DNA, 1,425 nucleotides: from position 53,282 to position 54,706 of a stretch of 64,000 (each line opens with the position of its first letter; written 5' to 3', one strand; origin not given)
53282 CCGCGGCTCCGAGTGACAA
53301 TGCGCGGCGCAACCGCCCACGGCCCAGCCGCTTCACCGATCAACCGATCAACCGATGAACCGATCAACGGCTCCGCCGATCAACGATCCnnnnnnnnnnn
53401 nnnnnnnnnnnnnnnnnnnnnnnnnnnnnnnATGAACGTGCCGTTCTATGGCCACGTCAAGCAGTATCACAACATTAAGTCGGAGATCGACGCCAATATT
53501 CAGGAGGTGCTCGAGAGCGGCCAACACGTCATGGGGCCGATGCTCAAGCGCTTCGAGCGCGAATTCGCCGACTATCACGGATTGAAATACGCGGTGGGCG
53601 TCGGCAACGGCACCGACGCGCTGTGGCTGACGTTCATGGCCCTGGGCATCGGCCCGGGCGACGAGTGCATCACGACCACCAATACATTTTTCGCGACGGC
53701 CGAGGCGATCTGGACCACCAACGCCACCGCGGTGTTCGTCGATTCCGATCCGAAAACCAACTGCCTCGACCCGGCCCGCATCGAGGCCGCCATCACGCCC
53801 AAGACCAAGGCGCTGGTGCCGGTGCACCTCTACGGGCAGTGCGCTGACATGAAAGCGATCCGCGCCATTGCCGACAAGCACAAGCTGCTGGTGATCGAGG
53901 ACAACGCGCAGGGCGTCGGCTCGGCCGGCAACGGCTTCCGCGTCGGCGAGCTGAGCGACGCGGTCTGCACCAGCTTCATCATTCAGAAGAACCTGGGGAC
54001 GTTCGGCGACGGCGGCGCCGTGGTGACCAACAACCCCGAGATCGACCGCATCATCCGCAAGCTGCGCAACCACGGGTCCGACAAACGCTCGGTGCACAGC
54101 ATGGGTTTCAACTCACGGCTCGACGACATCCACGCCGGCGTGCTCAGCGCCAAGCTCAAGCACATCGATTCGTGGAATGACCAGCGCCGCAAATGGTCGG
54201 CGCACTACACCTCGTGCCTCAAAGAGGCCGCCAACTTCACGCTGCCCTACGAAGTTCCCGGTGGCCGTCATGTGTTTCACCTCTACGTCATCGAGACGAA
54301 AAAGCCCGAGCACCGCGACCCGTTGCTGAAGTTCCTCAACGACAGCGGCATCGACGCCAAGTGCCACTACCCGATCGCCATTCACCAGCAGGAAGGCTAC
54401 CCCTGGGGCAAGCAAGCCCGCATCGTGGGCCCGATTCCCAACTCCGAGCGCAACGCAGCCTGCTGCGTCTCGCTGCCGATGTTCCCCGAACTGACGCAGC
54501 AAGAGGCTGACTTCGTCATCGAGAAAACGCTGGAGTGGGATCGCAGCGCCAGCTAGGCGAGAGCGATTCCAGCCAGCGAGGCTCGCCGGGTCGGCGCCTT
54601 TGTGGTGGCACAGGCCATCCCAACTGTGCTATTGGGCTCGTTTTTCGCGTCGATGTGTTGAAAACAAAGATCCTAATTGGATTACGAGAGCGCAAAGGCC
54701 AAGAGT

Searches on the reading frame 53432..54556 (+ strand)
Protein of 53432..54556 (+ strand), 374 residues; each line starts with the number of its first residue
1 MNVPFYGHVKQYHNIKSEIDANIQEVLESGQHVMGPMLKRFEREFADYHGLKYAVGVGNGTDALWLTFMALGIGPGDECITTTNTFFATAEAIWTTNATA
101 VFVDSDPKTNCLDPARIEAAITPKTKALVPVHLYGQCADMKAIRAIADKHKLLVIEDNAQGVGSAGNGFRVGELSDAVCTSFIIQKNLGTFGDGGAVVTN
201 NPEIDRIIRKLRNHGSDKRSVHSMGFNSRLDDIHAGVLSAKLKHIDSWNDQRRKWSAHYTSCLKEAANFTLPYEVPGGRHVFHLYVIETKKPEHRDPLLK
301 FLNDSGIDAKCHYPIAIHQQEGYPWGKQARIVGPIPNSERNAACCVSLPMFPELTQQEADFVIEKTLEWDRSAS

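Call 14: find_encoding_contigs(protein=window:53432-54556:+, flank=10000, max_places=6)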
Protein window:53432-54556:+ (374 aa): no gene with exactly this product is on record in the collection.

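Call 22: search_protein_families(library=pfam, proteins=[window:53432-54553:+], max_evalue=0.001)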
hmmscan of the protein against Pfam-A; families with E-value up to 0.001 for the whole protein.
window:53432-54553:+ (374 aa): 5 families
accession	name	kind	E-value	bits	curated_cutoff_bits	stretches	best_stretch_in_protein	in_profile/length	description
PF01041.23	DegT_DnrJ_EryC1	-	3.6e-115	385.5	19.8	1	15-365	3-358/360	DegT/DnrJ/EryC1/StrS aminotransferase family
PF00155.27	Aminotran_1_2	-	8.6e-08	32.2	19.7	1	21-214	25-247/361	Aminotransferase class I and II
PF01053.26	Cys_Met_Meta_PP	-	2.9e-07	29.8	27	1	34-212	50-226/381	Cys/Met metabolism PLP-dependent enzyme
PF01212.27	Beta_elim_lyase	-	3.6e-06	26.9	27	1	36-160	32-171/288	Beta-eliminating lyase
PF00266.25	Aminotran_5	-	0.00025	20.6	21.5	1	59-165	69-183/371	Aminotransferase class-V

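Call 51: find_related_loci(query=window:53432-54553:+, collection=metagenome_contigs, flank=2500)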
Query window:53432-54553:+ (374 aa) in metagenome_contigs; peptide patterns used: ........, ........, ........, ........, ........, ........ (x = any residue, [..] = any of these).
600 stretches matched a pattern (row limit reached: there are more); 590 encode a relative of the query (tblastn E <= 1e-3); the best 80 are kept; 80 distinct loci.
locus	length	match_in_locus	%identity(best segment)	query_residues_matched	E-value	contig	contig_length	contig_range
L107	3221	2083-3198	84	1-372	0e+0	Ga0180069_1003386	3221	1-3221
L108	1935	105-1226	87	1-374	0e+0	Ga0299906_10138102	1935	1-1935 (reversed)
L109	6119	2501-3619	84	1-373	0e+0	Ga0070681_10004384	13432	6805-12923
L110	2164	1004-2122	83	1-373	0e+0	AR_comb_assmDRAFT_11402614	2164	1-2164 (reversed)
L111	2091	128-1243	84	1-372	0e+0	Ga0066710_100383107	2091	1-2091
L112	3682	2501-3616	83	1-372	0e+0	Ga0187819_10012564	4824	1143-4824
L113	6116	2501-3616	84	1-372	0e+0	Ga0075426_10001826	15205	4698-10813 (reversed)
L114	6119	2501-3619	82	1-373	0e+0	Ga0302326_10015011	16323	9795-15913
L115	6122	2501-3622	82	1-374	0e+0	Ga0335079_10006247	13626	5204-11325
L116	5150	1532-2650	82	1-373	0e+0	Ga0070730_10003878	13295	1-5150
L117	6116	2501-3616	81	1-372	0e+0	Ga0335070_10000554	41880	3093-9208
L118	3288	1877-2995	82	1-373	0e+0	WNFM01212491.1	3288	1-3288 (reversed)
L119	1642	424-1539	85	1-372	0e+0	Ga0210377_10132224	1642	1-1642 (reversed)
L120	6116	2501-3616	82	1-372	0e+0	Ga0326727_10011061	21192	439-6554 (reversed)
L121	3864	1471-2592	83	1-374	0e+0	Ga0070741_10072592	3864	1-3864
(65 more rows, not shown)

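Call 54: find_homologous_proteins(query=window:53432-54553:+, max_evalue=1e-150)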
Query window:53432-54553:+ (374 aa): 3712 proteins with E <= 1e-150 among 8000 candidates; the best 120 are listed.
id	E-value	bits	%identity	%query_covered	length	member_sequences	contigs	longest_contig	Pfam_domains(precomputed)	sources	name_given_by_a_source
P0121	1.8e-259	878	100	100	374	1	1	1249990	PF00155.28,PF01212.28,PF01053.27,PF01041.24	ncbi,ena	-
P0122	8.4e-243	823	93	100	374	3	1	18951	PF00155.28,PF01212.28,PF01053.27,PF01041.24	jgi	jgi:dTDP-4-amino-4,6-dideoxygalactose transaminase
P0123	2.7e-233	792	90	100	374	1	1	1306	PF00155.28,PF01212.28,PF01053.27,PF01041.24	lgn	-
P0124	5.3e-233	791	89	100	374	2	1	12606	PF00155.28,PF01212.28,PF01053.27,PF01041.24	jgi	jgi:dTDP-4-amino-4,6-dideoxygalactose transaminase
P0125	8.6e-231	784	89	100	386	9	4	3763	PF00155.28,PF01212.28,PF01053.27,PF01041.24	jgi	jgi:dTDP-4-amino-4,6-dideoxygalactose transaminase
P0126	1.7e-230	783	88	100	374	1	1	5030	PF00155.28,PF01053.27,PF01041.24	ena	-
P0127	2.5e-230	782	87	100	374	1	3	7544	PF00155.28,PF01053.27,PF01041.24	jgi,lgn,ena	jgi:dTDP-4-amino-4,6-dideoxygalactose transaminase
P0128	5.4e-228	774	86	100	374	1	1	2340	PF00155.28,PF01212.28,PF01053.27,PF01041.24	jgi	jgi:dTDP-4-amino-4,6-dideoxygalactose transaminase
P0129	1.2e-227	773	86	100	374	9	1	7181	PF00155.28,PF01212.28,PF01053.27,PF01041.24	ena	-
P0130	5.3e-227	771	86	100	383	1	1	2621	PF00155.28,PF01212.28,PF01053.27,PF01041.24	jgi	jgi:dTDP-4-amino-4,6-dideoxygalactose transaminase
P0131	2.6e-226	769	86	100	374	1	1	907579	PF00155.28,PF01212.28,PF01053.27,PF01041.24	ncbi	ncbi:MAG: DegT/DnrJ/EryC1/StrS family aminotransferase [Bryobacteraceae bacterium]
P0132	5.6e-226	768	86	99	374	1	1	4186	PF00155.28,PF01212.28,PF01053.27,PF01041.24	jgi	jgi:dTDP-4-amino-4,6-dideoxygalactose transaminase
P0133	8.7e-226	767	87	100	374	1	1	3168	PF00155.28,PF01212.28,PF01053.27,PF01041.24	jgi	jgi:dTDP-4-amino-4,6-dideoxygalactose transaminase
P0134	1.3e-225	767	86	99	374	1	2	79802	PF00155.28,PF01212.28,PF01053.27,PF01041.24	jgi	jgi:dTDP-4-amino-4,6-dideoxygalactose transaminase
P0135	2.4e-225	766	85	100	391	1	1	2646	PF00155.28,PF00266.26,PF01212.28,PF01053.27,PF01041.24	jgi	jgi:dTDP-4-amino-4,6-dideoxygalactose transaminase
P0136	2.5e-225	766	84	100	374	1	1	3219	PF00155.28,PF01212.28,PF01053.27,PF01041.24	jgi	jgi:dTDP-4-amino-4,6-dideoxygalactose transaminase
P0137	2.8e-225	766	85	99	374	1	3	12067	PF01212.28,PF01053.27,PF01041.24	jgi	jgi:dTDP-4-amino-4,6-dideoxygalactose transaminase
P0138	4.1e-225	765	84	100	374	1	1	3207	PF00155.28,PF01053.27,PF01041.24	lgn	-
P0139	4.6e-225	765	86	99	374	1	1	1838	PF00155.28,PF01212.28,PF01053.27,PF01041.24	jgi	jgi:dTDP-4-amino-4,6-dideoxygalactose transaminase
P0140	7.3e-225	764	84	99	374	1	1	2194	PF01212.28,PF01053.27,PF01041.24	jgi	jgi:dTDP-4-amino-4,6-dideoxygalactose transaminase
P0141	8.8e-225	764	85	100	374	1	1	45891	PF00155.28,PF01212.28,PF01053.27,PF01041.24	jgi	jgi:dTDP-4-amino-4,6-dideoxygalactose transaminase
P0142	9.0e-225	764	85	100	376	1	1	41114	PF00155.28,PF01212.28,PF01053.27,PF01041.24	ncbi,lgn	-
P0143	1.0e-224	764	86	100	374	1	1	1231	PF00155.28,PF01053.27,PF01041.24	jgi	jgi:dTDP-4-amino-4,6-dideoxygalactose transaminase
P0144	1.2e-224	763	85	100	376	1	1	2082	PF00155.28,PF01053.27,PF01041.24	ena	-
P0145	1.8e-224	763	85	99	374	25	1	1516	PF00155.28,PF01212.28,PF01053.27,PF01041.24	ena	-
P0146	2.7e-224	762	86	100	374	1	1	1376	PF00155.28,PF01212.28,PF01053.27,PF01041.24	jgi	-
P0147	4.8e-224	761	84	100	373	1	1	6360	PF00155.28,PF01212.28,PF01053.27,PF01041.24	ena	-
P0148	5.4e-224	761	84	100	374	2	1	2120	PF00155.28,PF01212.28,PF01053.27,PF01041.24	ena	-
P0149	7.1e-224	761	84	100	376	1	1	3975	PF00155.28,PF00266.26,PF01212.28,PF01053.27,PF01041.24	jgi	-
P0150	1.1e-223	760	86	99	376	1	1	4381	PF00155.28,PF01212.28,PF01053.27,PF01041.24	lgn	-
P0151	1.2e-223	760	85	100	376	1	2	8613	PF00155.28,PF01212.28,PF01053.27,PF01041.24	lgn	-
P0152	2.4e-223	759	83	100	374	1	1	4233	PF00155.28,PF01212.28,PF01053.27,PF01041.24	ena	-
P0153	3.4e-223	759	85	99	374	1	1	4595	PF00155.28,PF01212.28,PF01053.27,PF01041.24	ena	-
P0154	4.2e-223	758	84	99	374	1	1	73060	PF00155.28,PF01212.28,PF01053.27,PF01041.24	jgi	jgi:dTDP-4-amino-4,6-dideoxygalactose transaminase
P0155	8.9e-223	757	84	99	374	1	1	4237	PF00155.28,PF01212.28,PF01053.27,PF01041.24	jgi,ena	-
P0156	8.9e-223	757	84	99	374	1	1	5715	PF00155.28,PF01212.28,PF01053.27,PF01041.24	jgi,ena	-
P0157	9.0e-223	757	86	100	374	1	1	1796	PF00155.28,PF01053.27,PF01041.24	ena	-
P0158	9.4e-223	757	84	99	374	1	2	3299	PF00155.28,PF01212.28,PF01053.27,PF01041.24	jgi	jgi:dTDP-4-amino-4,6-dideoxygalactose transaminase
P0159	1.3e-222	757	85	100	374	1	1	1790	PF00155.28,PF01212.28,PF01053.27,PF01041.24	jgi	jgi:dTDP-4-amino-4,6-dideoxygalactose transaminase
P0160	1.3e-222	757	85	100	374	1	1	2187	PF00155.28,PF01053.27,PF01041.24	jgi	jgi:dTDP-4-amino-4,6-dideoxygalactose transaminase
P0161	1.3e-222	757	84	99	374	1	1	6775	PF00155.28,PF01212.28,PF01053.27,PF01041.24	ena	-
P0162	1.7e-222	756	83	99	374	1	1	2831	PF00155.28,PF01212.28,PF01053.27,PF01041.24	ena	-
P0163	1.7e-222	756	86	100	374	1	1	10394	PF00155.28,PF01212.28,PF01053.27,PF01041.24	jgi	jgi:dTDP-4-amino-4,6-dideoxygalactose transaminase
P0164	2.1e-222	756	83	100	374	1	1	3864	PF00155.28,PF01212.28,PF01053.27,PF01041.24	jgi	-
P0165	2.1e-222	756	84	100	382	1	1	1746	PF00155.28,PF01212.28,PF01053.27,PF01041.24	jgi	jgi:dTDP-4-amino-4,6-dideoxygalactose transaminase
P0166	2.4e-222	756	84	99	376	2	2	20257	PF00155.28,PF01212.28,PF01053.27,PF01041.24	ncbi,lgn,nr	ncbi:MAG: DegT/DnrJ/EryC1/StrS family aminotransferase [Acidobacteria bacterium]|nr:DegT/DnrJ/EryC1/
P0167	2.7e-222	756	85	100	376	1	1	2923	PF00155.28,PF01212.28,PF01053.27,PF01041.24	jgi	jgi:dTDP-4-amino-4,6-dideoxygalactose transaminase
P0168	4.4e-222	755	84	100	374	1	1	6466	PF00155.28,PF01212.28,PF01053.27,PF01041.24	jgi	jgi:dTDP-4-amino-4,6-dideoxygalactose transaminase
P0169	4.5e-222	755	84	100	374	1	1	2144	PF00155.28,PF01053.27,PF01041.24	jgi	jgi:dTDP-4-amino-4,6-dideoxygalactose transaminase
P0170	5.4e-222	755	84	100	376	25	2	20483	PF00155.28,PF00266.26,PF01212.28,PF01053.27,PF01041.24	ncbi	-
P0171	8.9e-222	754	84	99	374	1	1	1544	PF00155.28,PF01053.27,PF01041.24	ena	-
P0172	1.2e-221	754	84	99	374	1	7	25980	PF00155.28,PF01212.28,PF01053.27,PF01041.24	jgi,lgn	jgi:dTDP-4-amino-4,6-dideoxygalactose transaminase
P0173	1.4e-221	753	84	100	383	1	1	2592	PF00155.28,PF01212.28,PF01053.27,PF01041.24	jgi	jgi:dTDP-4-amino-4,6-dideoxygalactose transaminase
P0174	1.5e-221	753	85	99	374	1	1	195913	PF00155.28,PF01212.28,PF01053.27,PF01041.24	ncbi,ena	-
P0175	1.6e-221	753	84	99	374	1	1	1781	PF00155.28,PF01212.28,PF01041.24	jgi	jgi:dTDP-4-amino-4,6-dideoxygalactose transaminase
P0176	1.6e-221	753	83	99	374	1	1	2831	PF00155.28,PF01212.28,PF01053.27,PF01041.24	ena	-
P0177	1.9e-221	753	83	100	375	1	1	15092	PF00155.28,PF01212.28,PF01053.27,PF01041.24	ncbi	-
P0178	2.0e-221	753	84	99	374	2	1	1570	PF00155.28,PF01212.28,PF01053.27,PF01041.24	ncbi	-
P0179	2.0e-221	753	84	100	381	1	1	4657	PF00155.28,PF01212.28,PF01053.27,PF01041.24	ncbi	-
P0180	3.2e-221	752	83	100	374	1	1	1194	PF00155.28,PF01212.28,PF01053.27,PF01041.24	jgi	jgi:dTDP-4-amino-4,6-dideoxygalactose transaminase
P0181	3.2e-221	752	84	99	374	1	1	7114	PF00155.28,PF01212.28,PF01053.27,PF01041.24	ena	-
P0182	3.2e-221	752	83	99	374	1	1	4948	PF00155.28,PF01212.28,PF01053.27,PF01041.24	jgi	jgi:dTDP-4-amino-4,6-dideoxygalactose transaminase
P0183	4.1e-221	752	84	100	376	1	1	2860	PF00155.28,PF01212.28,PF01053.27,PF01041.24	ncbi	-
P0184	4.3e-221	752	84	100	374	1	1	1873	PF00155.28,PF00266.26,PF01212.28,PF01053.27,PF01041.24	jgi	-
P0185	4.5e-221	752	84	99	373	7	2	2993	PF00155.28,PF01212.28,PF01053.27,PF01041.24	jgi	-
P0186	7.2e-221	751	84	100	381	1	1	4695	PF00155.28,PF01212.28,PF01053.27,PF01041.24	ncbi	-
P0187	8.0e-221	751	84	100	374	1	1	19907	PF00155.28,PF01212.28,PF01053.27,PF01041.24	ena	-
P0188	8.0e-221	751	84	100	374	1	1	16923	PF00155.28,PF01212.28,PF01053.27,PF01041.24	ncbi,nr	ncbi:MAG TPA: DegT/DnrJ/EryC1/StrS family aminotransferase [Bryobacteraceae bacterium]|nr:DegT/DnrJ/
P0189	8.1e-221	751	84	100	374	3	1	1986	PF00155.28,PF01053.27,PF01041.24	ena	-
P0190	1.2e-220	750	83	99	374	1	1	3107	PF00155.28,PF01212.28,PF01053.27,PF01041.24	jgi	jgi:dTDP-4-amino-4,6-dideoxygalactose transaminase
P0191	1.6e-220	750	83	100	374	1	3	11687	PF00155.28,PF01212.28,PF01053.27,PF01041.24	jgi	jgi:dTDP-4-amino-4,6-dideoxygalactose transaminase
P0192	2.1e-220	749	84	100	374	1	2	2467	PF00155.28,PF01053.27,PF01041.24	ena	-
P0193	2.3e-220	749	83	100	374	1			PF01212.28,PF01053.27,PF01041.24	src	-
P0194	2.4e-220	749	83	99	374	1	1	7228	PF00155.28,PF01041.24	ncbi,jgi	jgi:dTDP-4-amino-4,6-dideoxygalactose transaminase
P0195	2.8e-220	749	83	99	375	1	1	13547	PF00155.28,PF01212.28,PF01053.27,PF01041.24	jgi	-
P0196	2.9e-220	749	84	99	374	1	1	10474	PF00155.28,PF01212.28,PF01053.27,PF01041.24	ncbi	-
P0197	3.0e-220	749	83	99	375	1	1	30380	PF00155.28,PF01212.28,PF01053.27,PF01041.24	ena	-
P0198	3.9e-220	749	82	99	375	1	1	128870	PF00155.28,PF01212.28,PF01053.27,PF01041.24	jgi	-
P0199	4.2e-220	749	82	99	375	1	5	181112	PF00155.28,PF01212.28,PF01053.27,PF01041.24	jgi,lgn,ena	jgi:dTDP-4-amino-4,6-dideoxygalactose transaminase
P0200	4.3e-220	748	83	100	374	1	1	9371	PF00155.28,PF01212.28,PF01053.27,PF01041.24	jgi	-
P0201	5.2e-220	748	83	100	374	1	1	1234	PF00155.28,PF01212.28,PF01053.27,PF01041.24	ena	-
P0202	5.7e-220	748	84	100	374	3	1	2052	PF00155.28,PF01053.27,PF01041.24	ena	-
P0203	7.1e-220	748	83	100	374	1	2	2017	PF00155.28,PF01212.28,PF01053.27,PF01041.24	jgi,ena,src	-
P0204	7.2e-220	748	83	99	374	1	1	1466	PF00155.28,PF01212.28,PF01053.27,PF01041.24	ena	-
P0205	7.6e-220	748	84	100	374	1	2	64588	PF00155.28,PF01053.27,PF01041.24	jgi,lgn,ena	-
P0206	7.9e-220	748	83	100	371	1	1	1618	PF00155.28,PF01212.28,PF01053.27,PF01041.24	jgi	jgi:dTDP-4-amino-4,6-dideoxygalactose transaminase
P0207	8.4e-220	747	85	99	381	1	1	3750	PF00155.28,PF01212.28,PF01053.27,PF01041.24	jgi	jgi:dTDP-4-amino-4,6-dideoxygalactose transaminase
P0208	1.0e-219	747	83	100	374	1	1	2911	PF00155.28,PF01212.28,PF01053.27,PF01041.24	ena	-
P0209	1.0e-219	747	84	100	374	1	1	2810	PF00155.28,PF01212.28,PF01053.27,PF01041.24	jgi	jgi:dTDP-4-amino-4,6-dideoxygalactose transaminase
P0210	1.1e-219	747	82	99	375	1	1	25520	PF00155.28,PF01212.28,PF01053.27,PF01041.24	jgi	-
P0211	1.2e-219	747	82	100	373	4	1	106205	PF00155.28,PF01212.28,PF01053.27,PF01041.24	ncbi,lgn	-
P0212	1.8e-219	746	84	99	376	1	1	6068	PF00155.28,PF01212.28,PF01053.27,PF01041.24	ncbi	-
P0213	2.0e-219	746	83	100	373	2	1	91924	PF00155.28,PF01212.28,PF01053.27,PF01041.24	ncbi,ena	-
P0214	2.0e-219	746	83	99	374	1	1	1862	PF00155.28,PF01212.28,PF01053.27,PF01041.24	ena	-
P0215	2.4e-219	746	82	99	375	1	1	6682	PF00155.28,PF01212.28,PF01053.27,PF01041.24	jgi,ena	-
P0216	2.7e-219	746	84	99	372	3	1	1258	PF00155.28,PF01212.28,PF01053.27,PF01041.24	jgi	-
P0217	3.6e-219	745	83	100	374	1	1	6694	PF00155.28,PF01212.28,PF01053.27,PF01041.24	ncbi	-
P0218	3.7e-219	745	83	100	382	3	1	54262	PF00155.28,PF01212.28,PF01053.27,PF01041.24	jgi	jgi:dTDP-4-amino-4,6-dideoxygalactose transaminase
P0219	3.9e-219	745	83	99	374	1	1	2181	PF00155.28,PF01212.28,PF01053.27,PF01041.24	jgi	jgi:dTDP-4-amino-4,6-dideoxygalactose transaminase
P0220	3.9e-219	745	83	99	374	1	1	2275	PF00155.28,PF01212.28,PF01053.27,PF01041.24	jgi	jgi:dTDP-4-amino-4,6-dideoxygalactose transaminase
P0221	3.9e-219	745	82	99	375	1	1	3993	PF00155.28,PF01212.28,PF01053.27,PF01041.24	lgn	-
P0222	5.0e-219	745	83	99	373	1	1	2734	PF00155.28,PF01212.28,PF01053.27,PF01041.24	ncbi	-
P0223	5.7e-219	745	84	100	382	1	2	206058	PF00155.28,PF01053.27,PF01041.24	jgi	-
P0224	5.8e-219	745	83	100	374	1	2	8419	PF00155.28,PF01212.28,PF01053.27,PF01041.24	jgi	jgi:dTDP-4-amino-4,6-dideoxygalactose transaminase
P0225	6.0e-219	745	83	99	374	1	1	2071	PF00155.28,PF01212.28,PF01053.27,PF01041.24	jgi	-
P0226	6.3e-219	745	82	99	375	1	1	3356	PF00155.28,PF01212.28,PF01053.27,PF01041.24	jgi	-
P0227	6.8e-219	745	82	99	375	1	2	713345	PF00155.28,PF01212.28,PF01053.27,PF01041.24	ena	-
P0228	8.0e-219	744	82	100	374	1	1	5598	PF00155.28,PF00266.26,PF01212.28,PF01053.27,PF01041.24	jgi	jgi:dTDP-4-amino-4,6-dideoxygalactose transaminase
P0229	8.4e-219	744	84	99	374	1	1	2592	PF00155.28,PF01053.27,PF01041.24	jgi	jgi:dTDP-4-amino-4,6-dideoxygalactose transaminase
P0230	1.0e-218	744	83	100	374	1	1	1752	PF00155.28,PF01212.28,PF01053.27,PF01041.24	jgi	-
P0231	1.0e-218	744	82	99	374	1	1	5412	PF00155.28,PF01212.28,PF01053.27,PF01041.24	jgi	jgi:dTDP-4-amino-4,6-dideoxygalactose transaminase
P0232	1.0e-218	744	82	99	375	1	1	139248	PF00155.28,PF01212.28,PF01053.27,PF01041.24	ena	-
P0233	1.1e-218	744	83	100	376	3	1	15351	PF00155.28,PF01212.28,PF01053.27,PF01041.24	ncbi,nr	ncbi:MAG TPA: DegT/DnrJ/EryC1/StrS family aminotransferase [Bryobacteraceae bacterium]|nr:DegT/DnrJ/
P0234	1.2e-218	744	83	99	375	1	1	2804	PF00155.28,PF01212.28,PF01053.27,PF01041.24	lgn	-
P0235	1.5e-218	743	84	99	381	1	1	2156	PF00155.28,PF01212.28,PF01053.27,PF01041.24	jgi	-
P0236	1.6e-218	743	82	99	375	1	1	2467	PF00155.28,PF01212.28,PF01053.27,PF01041.24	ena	-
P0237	1.8e-218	743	83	99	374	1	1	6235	PF00155.28,PF01053.27,PF01041.24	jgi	jgi:dTDP-4-amino-4,6-dideoxygalactose transaminase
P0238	1.9e-218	743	83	99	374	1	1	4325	PF00155.28,PF01212.28,PF01053.27,PF01041.24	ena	-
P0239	3.1e-218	742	83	100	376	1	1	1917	PF00155.28,PF01212.28,PF01053.27,PF01041.24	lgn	-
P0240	3.1e-218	742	82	99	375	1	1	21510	PF00155.28,PF01212.28,PF01053.27,PF01041.24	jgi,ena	-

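Call 56: find_encoding_contigs(protein=P0122, flank=10000, max_places=2)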
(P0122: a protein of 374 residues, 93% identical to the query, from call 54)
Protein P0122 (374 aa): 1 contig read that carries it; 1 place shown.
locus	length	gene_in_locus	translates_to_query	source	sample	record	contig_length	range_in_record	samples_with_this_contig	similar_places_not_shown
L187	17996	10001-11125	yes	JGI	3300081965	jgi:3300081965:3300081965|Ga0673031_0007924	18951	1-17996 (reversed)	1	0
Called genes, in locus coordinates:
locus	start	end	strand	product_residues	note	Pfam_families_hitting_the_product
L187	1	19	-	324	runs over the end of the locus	?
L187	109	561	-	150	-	PF01475:FUR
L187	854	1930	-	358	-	PF00149:Metallophos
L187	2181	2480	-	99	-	-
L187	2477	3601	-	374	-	PF02012:BNR (faint), PF15899:BNR_6 (faint), PF15902:Sortilin-Vps10 (weak)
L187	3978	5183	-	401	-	PF00072:Response_reg, PF13487:HD_5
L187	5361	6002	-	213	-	PF12146:Hydrolase_4, PF00561:Abhydrolase_1, PF20408:Abhydrolase_11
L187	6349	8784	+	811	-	-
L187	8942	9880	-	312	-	PF06439:3keto-disac_hyd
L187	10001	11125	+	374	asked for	PF00155:Aminotran_1_2, PF01041:DegT_DnrJ_EryC1, PF01053:Cys_Met_Meta_PP (weak), PF01212:Beta_elim_lyase (weak)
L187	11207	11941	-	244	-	PF16011:CBM9_2 (weak)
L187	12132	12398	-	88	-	-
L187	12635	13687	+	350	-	PF08100:Dimerisation, PF25213:HVO_A0261_N (weak), PF00891:Methyltransf_2, PF08242:Methyltransf_12 (weak)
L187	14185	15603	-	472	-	-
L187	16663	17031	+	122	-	PF03551:PadR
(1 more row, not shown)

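Call 57: find_encoding_contigs(protein=P0124, flank=10000, max_places=2)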
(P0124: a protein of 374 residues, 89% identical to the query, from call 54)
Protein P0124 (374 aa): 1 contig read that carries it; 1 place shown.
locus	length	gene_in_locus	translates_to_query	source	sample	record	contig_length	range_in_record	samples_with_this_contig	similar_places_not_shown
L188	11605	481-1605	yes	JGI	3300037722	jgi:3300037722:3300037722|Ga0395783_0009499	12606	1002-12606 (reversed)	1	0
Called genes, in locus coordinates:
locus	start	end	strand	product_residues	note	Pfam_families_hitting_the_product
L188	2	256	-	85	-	?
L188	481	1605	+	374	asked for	PF00155:Aminotran_1_2, PF01041:DegT_DnrJ_EryC1, PF01053:Cys_Met_Meta_PP (weak), PF01212:Beta_elim_lyase (weak)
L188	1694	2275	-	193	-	PF13302:Acetyltransf_3, PF13420:Acetyltransf_4, PF00583:Acetyltransf_1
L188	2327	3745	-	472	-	-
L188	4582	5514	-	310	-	PF00970:FAD_binding_6, PF00175:NAD_binding_1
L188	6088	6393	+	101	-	-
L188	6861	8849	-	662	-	-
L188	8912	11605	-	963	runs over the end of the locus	PF13802:Gal_mutarotas_2, PF01055:Glyco_hydro_31_2nd, PF21365:Glyco_hydro_31_3rd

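Call 84: find_encoding_contigs(protein=P0121, flank=1000, max_places=2)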
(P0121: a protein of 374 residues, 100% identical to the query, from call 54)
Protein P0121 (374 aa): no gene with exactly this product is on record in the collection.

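Call 85: list_cluster_members(proteins=[P0121, P0241])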
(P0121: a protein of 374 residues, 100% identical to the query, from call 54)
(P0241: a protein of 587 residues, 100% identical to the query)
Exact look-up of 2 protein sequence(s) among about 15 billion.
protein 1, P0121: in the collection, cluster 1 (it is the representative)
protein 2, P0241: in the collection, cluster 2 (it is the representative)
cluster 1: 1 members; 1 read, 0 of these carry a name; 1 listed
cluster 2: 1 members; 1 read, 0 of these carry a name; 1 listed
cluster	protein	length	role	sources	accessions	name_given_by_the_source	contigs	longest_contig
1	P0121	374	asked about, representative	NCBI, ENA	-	-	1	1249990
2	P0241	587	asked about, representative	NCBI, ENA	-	-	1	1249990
